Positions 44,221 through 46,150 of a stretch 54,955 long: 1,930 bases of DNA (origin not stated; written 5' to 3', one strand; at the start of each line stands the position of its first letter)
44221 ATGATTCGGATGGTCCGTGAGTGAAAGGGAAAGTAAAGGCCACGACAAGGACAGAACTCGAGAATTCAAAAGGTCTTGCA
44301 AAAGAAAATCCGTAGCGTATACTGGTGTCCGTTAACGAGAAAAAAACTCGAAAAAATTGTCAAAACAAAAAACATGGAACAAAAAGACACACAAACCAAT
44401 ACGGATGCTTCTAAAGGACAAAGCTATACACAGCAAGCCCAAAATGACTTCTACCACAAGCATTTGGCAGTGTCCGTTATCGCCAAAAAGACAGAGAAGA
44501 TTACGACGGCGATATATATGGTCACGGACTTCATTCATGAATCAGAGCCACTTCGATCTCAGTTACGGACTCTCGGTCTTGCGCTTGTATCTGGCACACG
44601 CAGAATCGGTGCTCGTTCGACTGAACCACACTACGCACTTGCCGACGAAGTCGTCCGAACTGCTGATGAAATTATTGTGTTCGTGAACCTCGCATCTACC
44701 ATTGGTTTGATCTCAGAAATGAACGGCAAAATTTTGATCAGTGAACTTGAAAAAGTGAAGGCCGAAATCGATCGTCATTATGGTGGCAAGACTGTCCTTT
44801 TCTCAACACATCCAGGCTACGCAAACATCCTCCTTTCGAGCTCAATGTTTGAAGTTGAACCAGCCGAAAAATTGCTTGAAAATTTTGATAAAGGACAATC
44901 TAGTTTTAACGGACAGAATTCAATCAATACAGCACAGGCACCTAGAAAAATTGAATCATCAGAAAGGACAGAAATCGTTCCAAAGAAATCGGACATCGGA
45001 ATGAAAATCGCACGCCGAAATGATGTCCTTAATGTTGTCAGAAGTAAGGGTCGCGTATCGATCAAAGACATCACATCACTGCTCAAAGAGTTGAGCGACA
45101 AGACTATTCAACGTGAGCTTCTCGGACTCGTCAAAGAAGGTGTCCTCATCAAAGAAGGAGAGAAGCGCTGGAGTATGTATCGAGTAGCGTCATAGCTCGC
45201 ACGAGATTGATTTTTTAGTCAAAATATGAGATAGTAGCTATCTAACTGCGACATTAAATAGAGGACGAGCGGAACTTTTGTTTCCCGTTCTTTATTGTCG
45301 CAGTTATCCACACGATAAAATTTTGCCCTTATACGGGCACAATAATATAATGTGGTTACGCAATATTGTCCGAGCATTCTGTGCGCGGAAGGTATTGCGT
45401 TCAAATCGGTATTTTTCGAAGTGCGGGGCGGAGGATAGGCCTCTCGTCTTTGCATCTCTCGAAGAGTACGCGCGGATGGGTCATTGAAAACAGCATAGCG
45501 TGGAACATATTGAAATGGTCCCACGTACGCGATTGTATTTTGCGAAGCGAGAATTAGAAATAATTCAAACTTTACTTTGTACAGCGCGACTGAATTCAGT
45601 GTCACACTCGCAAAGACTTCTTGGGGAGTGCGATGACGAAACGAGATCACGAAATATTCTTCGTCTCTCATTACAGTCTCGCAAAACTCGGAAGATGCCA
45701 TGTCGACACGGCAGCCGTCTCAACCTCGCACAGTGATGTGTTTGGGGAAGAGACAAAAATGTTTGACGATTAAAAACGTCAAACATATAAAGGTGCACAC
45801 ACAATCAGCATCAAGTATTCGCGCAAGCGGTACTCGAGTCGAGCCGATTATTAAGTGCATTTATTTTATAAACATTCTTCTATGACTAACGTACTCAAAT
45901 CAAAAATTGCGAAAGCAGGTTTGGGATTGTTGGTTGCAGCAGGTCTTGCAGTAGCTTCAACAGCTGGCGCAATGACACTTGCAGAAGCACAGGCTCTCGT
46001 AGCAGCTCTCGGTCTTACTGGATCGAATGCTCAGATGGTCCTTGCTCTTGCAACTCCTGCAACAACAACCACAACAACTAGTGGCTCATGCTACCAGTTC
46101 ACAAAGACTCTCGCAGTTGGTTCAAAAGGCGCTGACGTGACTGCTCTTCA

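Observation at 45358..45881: About 520-nt densely structured RNA between a consensus promoter and the S-layer-like gene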

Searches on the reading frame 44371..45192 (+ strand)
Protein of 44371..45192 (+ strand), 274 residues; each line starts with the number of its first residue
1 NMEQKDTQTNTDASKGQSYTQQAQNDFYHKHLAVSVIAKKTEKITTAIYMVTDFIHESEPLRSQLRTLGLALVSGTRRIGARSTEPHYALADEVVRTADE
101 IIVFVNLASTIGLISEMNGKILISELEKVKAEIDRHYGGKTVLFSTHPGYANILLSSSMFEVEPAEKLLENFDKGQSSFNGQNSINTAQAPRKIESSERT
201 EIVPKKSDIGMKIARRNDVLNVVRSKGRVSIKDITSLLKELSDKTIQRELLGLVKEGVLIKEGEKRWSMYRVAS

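Call 68: search_solved_structures(query=A4, max_evalue=1)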
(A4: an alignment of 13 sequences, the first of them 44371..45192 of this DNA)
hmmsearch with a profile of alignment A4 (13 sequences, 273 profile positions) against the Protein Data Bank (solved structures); distinct sequences matched with E-value up to 1: 2.
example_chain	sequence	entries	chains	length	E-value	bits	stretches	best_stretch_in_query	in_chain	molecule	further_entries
1p6r_A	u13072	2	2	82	0.027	17.3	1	218-263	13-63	Penicillinase repressor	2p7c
2gsc_A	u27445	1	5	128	0.16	14.7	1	42-113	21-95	Putative uncharacterized protein XCC0516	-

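Call 69: search_protein_families(library=pfam, alignment_id=A4, max_evalue=1)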
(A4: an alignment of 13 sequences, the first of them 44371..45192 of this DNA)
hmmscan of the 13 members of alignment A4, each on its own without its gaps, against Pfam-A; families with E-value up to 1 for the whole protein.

A. member 1, window:44371-45192:+ (274 aa): 4 families
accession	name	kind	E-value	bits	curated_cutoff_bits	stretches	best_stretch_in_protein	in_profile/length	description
PF08220.18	HTH_DeoR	-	0.0006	19.9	21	1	215-261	1-46/57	DeoR-like helix-turn-helix domain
PF03965.22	Penicillinase_R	-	0.035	14.9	22.6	1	218-272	7-64/115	Penicillinase repressor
PF07408.16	DUF1507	-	0.074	13.4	25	1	105-130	51-76/85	Protein of unknown function (DUF1507)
PF18213.6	SUB1_ProdP9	-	0.1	12.8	25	1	217-254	23-61/80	SUB1 protease Prodomain ProdP9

B. families by the number of members that match (of 13 scanned): 21 families
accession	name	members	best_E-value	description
PF08220.18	HTH_DeoR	10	0.00014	DeoR-like helix-turn-helix domain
PF03965.22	Penicillinase_R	8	0.0026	Penicillinase repressor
PF07848.18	PaaX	6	0.0016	PaaX-like protein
PF07408.16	DUF1507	4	0.0056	Protein of unknown function (DUF1507)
PF25213.1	HVO_A0261_N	4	0.027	HVO_A0261 N-terminal domain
PF18213.6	SUB1_ProdP9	3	0.01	SUB1 protease Prodomain ProdP9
PF08679.17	DsrD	2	0.03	Dissimilatory sulfite reductase D (DsrD)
PF25212.1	HVO_A0114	2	0.073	HVO_A0114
PF11315.13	Med30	1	0.027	Mediator complex subunit 30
PF03064.21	U79_P34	1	0.029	HSV U79 / HCMV P34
PF09821.14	AAA_assoc_C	1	0.032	C-terminal AAA-associated domain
PF15995.10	DUF4771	1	0.033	Domain of unknown function (DUF4771)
PF08955.15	BofC_C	1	0.049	BofC C-terminal domain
PF21524.3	SAMD1_WH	1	0.058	SAM domain-containing protein 1, WH domain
PF20666.3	ZW10_C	1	0.074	Centromere/kinetochore protein zw10, C-terminal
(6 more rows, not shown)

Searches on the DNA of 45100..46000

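Call 4: search_rna_families(source=window, start=45100, end=46000, threshold=evalue, max_evalue=10)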
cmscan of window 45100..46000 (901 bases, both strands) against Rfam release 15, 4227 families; matches with E-value up to 10: 5.
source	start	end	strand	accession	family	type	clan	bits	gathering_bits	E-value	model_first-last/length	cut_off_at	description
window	45628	45732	+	RF01221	snoU6-47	Gene; snRNA; snoRNA; CD-box;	-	18.1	54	4.1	1-132/132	no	Small nucleolar RNA U6-47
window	45243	45306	+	RF03975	mir-5881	Gene; miRNA;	-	17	87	0.91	11-57/67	no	mir-5881 microRNA precursor family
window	45243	45306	-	RF03975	mir-5881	Gene; miRNA;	-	15.7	87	2.5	11-57/67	no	mir-5881 microRNA precursor family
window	45750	45796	-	RF00672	mir-190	Gene; miRNA;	CL00089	15.6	48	8.6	1-78/78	no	mir-190 microRNA precursor family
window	45582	45661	-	RF04039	mir-2242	Gene; miRNA;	-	15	70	5.6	1-95/95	no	mir-2242 microRNA precursor family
